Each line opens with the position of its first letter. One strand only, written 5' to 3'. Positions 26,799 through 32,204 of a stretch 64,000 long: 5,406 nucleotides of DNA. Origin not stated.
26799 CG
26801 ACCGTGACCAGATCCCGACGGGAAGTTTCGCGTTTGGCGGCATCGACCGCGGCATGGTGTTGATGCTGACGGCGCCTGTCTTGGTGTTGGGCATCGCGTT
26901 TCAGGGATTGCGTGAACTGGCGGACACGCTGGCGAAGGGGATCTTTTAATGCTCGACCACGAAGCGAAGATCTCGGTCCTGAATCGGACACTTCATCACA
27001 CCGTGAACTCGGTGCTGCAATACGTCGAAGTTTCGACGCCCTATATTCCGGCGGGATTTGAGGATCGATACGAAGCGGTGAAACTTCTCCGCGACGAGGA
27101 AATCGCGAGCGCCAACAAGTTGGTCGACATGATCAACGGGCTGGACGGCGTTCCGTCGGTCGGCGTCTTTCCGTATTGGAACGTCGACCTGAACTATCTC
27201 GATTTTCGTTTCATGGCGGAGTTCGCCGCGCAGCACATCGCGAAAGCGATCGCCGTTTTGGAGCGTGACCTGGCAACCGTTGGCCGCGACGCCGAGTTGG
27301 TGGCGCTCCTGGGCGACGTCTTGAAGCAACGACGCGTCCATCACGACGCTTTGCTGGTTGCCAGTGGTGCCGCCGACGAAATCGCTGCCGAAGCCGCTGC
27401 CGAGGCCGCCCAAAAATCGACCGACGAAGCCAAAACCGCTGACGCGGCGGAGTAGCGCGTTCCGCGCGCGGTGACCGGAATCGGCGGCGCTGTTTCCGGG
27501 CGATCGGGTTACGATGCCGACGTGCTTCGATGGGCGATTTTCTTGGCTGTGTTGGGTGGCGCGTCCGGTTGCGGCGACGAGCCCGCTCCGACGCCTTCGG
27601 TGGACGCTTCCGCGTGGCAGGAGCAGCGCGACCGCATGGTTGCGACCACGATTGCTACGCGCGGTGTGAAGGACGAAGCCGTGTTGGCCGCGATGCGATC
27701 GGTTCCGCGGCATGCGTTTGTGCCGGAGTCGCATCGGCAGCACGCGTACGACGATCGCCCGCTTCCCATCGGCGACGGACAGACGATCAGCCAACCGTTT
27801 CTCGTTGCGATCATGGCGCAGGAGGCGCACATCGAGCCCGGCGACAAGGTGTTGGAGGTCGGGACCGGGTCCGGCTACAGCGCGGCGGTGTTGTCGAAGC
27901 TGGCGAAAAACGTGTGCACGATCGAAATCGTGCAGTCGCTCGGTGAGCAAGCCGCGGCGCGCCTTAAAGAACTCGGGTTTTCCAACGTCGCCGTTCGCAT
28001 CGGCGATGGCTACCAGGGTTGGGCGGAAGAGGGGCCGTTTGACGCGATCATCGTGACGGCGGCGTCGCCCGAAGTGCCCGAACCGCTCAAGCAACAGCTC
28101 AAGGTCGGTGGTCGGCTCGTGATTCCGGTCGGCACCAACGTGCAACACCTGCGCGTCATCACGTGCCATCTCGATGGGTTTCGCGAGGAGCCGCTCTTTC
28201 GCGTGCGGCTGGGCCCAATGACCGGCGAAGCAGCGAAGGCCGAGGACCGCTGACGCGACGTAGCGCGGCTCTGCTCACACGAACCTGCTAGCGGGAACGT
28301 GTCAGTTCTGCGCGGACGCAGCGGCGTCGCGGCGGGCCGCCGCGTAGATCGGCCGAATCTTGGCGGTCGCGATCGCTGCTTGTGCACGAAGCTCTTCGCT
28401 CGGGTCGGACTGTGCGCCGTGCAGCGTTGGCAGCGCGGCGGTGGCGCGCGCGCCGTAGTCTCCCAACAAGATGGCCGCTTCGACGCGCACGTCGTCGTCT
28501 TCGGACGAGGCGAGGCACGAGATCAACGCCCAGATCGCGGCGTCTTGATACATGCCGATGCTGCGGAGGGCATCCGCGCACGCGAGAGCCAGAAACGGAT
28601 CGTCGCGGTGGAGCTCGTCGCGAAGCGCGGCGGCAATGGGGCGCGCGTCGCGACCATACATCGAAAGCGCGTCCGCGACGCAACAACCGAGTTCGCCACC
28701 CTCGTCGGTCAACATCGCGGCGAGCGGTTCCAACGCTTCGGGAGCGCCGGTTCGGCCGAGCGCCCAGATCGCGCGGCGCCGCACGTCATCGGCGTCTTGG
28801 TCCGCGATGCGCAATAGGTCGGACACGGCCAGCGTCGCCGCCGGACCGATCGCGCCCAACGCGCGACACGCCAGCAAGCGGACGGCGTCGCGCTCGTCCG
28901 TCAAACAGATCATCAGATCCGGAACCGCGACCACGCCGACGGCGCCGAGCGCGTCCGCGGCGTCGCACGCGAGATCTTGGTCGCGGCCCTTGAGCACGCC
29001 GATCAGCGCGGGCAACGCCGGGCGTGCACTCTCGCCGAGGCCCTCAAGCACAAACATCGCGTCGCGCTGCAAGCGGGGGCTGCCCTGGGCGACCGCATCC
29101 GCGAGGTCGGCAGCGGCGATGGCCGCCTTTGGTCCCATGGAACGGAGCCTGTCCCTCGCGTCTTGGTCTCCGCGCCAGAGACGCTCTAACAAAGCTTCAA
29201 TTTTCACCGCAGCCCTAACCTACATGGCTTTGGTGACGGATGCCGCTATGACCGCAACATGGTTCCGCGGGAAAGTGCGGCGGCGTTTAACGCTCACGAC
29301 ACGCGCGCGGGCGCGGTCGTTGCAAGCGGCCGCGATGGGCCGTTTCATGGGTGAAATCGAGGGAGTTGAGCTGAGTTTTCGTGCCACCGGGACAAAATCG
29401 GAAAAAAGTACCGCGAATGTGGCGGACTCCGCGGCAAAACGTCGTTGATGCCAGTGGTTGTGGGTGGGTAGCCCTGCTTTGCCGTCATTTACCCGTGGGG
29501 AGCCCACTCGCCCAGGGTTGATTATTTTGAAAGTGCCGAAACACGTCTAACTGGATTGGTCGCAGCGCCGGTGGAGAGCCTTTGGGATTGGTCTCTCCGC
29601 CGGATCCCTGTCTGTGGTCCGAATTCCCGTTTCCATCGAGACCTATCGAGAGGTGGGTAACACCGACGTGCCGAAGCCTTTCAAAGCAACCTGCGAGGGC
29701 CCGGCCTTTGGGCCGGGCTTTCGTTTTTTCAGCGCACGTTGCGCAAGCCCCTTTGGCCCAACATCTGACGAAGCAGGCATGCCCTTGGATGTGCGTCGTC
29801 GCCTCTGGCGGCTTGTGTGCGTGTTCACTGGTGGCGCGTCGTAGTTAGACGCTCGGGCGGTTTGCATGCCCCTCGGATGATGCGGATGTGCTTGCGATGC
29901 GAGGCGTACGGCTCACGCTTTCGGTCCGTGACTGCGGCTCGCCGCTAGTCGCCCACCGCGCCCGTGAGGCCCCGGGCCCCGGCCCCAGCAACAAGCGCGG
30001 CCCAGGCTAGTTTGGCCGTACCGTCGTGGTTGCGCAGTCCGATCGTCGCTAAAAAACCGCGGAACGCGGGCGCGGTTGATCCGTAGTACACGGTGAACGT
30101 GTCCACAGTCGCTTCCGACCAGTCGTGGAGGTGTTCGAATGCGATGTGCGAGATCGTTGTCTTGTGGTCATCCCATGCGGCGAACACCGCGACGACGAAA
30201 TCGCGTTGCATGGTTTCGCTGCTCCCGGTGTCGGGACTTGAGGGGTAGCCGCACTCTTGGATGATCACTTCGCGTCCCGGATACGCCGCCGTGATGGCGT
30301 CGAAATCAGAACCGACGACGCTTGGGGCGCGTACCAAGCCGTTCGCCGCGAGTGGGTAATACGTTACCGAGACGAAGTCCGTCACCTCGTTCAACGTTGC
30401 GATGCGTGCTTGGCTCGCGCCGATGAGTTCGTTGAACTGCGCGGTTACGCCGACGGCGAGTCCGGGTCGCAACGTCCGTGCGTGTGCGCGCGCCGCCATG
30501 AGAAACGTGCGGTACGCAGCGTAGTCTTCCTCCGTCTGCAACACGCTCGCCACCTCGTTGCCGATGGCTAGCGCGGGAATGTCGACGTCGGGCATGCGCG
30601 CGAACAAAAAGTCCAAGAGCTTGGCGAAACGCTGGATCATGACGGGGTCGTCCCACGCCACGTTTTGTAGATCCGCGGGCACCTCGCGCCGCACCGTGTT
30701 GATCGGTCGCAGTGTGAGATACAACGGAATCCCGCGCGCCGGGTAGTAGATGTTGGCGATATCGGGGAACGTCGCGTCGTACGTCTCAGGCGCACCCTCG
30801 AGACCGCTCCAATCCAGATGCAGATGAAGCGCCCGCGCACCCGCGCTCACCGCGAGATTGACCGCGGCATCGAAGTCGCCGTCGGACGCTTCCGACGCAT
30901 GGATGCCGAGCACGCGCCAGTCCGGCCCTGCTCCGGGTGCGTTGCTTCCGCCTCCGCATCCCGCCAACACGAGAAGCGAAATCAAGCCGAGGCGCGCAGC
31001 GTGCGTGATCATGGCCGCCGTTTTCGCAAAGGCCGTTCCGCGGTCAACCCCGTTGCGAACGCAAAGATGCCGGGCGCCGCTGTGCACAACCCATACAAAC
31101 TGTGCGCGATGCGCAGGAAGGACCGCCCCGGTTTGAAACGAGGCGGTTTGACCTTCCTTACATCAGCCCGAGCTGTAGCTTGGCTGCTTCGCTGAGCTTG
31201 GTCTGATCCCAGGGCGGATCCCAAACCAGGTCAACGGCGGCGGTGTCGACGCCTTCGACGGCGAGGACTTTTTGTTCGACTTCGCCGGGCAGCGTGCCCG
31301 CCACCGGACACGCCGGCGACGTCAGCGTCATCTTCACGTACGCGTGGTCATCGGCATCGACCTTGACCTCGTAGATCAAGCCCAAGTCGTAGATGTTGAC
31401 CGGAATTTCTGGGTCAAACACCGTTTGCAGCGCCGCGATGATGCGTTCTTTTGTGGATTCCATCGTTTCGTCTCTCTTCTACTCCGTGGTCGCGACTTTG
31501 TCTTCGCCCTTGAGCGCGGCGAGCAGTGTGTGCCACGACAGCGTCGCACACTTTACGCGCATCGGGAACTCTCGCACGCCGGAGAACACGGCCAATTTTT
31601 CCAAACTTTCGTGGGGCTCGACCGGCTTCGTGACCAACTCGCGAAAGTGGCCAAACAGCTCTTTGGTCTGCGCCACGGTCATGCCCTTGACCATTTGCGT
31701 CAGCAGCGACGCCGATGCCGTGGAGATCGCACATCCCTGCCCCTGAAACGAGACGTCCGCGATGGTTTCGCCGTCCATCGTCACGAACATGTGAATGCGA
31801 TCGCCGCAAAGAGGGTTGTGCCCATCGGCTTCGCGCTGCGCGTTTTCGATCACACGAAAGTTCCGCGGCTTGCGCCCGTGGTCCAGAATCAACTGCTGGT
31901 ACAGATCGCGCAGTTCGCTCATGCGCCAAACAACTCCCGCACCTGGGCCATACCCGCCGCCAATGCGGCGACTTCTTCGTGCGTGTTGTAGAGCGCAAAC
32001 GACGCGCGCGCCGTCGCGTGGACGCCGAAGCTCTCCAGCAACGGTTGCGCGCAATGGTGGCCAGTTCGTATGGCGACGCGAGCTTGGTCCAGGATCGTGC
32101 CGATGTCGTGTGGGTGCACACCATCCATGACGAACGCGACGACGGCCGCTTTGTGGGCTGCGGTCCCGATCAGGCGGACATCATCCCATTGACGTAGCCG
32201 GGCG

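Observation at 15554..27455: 14-subunit-minus-3 complex I: nuoA-B-C-D-H-I-J-K-L-M-N without nuoEFG, plus an orphan nuoB paralog head-to-head with nuoA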

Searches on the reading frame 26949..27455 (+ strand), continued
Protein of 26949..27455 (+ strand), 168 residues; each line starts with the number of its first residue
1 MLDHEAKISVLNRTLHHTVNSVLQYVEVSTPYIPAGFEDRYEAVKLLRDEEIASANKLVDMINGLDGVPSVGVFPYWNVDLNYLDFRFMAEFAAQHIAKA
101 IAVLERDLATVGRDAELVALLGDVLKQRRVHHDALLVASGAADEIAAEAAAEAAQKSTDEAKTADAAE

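Call 69: search_protein_families(library=pfam, proteins=[P0297, P0298, P0299, P0301, P0303, P0304, P0307, P0311, P0319, P0332], max_evalue=0.01)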
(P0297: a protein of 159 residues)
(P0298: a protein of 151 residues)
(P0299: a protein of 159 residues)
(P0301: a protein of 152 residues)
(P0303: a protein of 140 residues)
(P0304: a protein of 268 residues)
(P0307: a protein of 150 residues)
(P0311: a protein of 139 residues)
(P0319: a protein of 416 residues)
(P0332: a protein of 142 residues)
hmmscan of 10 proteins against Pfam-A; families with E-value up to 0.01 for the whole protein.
P0297 (159 aa): 1 family
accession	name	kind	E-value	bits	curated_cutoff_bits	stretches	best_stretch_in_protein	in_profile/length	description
PF00210.30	Ferritin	-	5.3e-05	23.6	24.5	1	9-136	3-134/142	Ferritin-like domain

P0298 (151 aa): 1 family
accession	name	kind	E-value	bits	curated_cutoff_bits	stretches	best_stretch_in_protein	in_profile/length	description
PF00210.30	Ferritin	-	0.0001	22.7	24.5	1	5-138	2-139/142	Ferritin-like domain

P0299 (159 aa): 0 families

P0301 (152 aa): 1 family
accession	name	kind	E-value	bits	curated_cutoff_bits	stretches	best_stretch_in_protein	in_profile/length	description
PF00210.30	Ferritin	-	3e-07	30.9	24.5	1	10-145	1-140/142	Ferritin-like domain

P0303 (140 aa): 1 family
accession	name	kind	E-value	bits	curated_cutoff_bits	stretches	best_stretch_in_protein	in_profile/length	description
PF00210.30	Ferritin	-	0.0015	18.9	24.5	1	10-75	2-67/142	Ferritin-like domain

P0304 (268 aa): 0 families

P0307 (150 aa): 2 families
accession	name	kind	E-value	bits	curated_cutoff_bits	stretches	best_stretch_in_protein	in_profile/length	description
PF00210.30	Ferritin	-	0.00025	21.4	24.5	1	44-141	35-136/142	Ferritin-like domain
PF02915.23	Rubrerythrin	-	0.0013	19.6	22.8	1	45-139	34-135/137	Rubrerythrin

P0311 (139 aa): 1 family
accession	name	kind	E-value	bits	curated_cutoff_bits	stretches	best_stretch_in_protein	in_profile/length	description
PF00210.30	Ferritin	-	0.0039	17.6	24.5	0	9-76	2-69/142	Ferritin-like domain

P0319 (416 aa): 0 families

P0332 (142 aa): 2 families
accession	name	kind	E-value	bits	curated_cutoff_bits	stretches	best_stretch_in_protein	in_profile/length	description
PF00210.30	Ferritin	-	7.4e-06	26.4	24.5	1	7-139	1-137/142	Ferritin-like domain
PF09429.15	Wbp11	-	0.0085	16.9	24.3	1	93-139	32-74/78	WW domain binding protein 11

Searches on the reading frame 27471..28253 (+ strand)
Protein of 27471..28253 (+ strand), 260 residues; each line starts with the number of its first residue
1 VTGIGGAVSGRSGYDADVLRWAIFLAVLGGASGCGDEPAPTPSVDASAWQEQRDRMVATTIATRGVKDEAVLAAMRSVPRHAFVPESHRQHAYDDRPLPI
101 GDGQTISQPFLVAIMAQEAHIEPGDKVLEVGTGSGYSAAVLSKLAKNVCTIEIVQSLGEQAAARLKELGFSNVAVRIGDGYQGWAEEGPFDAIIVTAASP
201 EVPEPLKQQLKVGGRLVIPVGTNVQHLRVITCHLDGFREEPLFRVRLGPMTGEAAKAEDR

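Call 7: search_protein_families(library=pfam, proteins=[window:27471-28253:+], max_evalue=0.001)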
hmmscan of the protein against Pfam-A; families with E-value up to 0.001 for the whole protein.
window:27471-28253:+ (260 aa): 6 families
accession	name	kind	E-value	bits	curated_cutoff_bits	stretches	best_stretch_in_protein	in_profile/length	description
PF01135.25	PCMT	-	2.2e-59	201.2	20.3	1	53-235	3-189/210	Protein-L-isoaspartate(D-aspartate) O-methyltransferase (PCMT)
PF13649.12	Methyltransf_25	-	1.3e-07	32.6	27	1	127-202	1-77/97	Methyltransferase domain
PF13847.12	Methyltransf_31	-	1.7e-06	28.2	27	1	122-218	2-109/145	Methyltransferase domain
PF00398.26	RrnaAD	-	3.2e-06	26.9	24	1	110-181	17-86/263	Ribosomal RNA adenine dimethylase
PF08241.18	Methyltransf_11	-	2.6e-05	25.2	21.2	1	128-205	1-76/95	Methyltransferase domain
PF13489.12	Methyltransf_23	-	0.0001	22.5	27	1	120-197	19-89/164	Methyltransferase domain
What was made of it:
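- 27471..28253 (+): Protein-L-isoaspartate O-methyltransferase (pcm), conserved after ORF168; a start at GTG 27522 would give a lipoprotein-like signal peptide. Pfam PCMT, E 2e-59 (call 7).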

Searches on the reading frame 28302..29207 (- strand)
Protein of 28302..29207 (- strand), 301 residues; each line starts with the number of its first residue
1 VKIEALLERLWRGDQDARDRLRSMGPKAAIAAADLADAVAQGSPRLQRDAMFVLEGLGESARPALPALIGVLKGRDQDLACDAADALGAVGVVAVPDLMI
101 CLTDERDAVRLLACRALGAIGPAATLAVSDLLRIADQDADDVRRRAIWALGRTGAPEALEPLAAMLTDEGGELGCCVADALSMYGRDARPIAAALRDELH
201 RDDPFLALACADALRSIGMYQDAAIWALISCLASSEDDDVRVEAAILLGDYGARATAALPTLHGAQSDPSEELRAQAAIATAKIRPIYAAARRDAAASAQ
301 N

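Call 7: search_protein_families(library=pfam, proteins=[window:28302-29207:-], max_evalue=0.001)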
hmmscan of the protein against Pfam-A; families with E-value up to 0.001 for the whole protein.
window:28302-29207:- (301 aa): 5 families
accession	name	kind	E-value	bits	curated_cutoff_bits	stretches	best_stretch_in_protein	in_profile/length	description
PF13646.12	HEAT_2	-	3.2e-31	107.9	27.7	4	96-169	2-74/88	HEAT repeats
PF03130.22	HEAT_PBS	-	3.8e-09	36.6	20.9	1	142-168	1-27/27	PBS lyase HEAT-like repeat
PF13513.12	HEAT_EZ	-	1.1e-08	35.8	27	0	101-120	36-55/55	HEAT-like repeat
PF02985.28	HEAT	-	5.1e-06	26.7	23.5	0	95-122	2-29/31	HEAT repeat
PF00514.29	Arm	-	3.3e-05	24.2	20.6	0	64-88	13-37/41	Armadillo/beta-catenin-like repeat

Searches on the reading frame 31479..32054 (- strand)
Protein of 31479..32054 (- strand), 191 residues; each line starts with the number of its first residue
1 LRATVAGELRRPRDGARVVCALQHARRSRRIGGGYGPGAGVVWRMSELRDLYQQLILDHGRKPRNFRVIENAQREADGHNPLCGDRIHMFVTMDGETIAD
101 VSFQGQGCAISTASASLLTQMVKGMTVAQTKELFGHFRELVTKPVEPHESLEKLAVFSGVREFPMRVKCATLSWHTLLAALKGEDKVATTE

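Call 8: search_protein_families(library=pfam, proteins=[window:31479-32054:-], max_evalue=0.001)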
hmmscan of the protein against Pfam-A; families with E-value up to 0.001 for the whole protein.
window:31479-32054:- (191 aa): 1 family
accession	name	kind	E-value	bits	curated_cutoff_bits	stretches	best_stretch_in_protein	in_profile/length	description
PF01592.21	NifU_N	-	9.6e-22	77.9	22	1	52-169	2-126/127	NifU-like N terminal domain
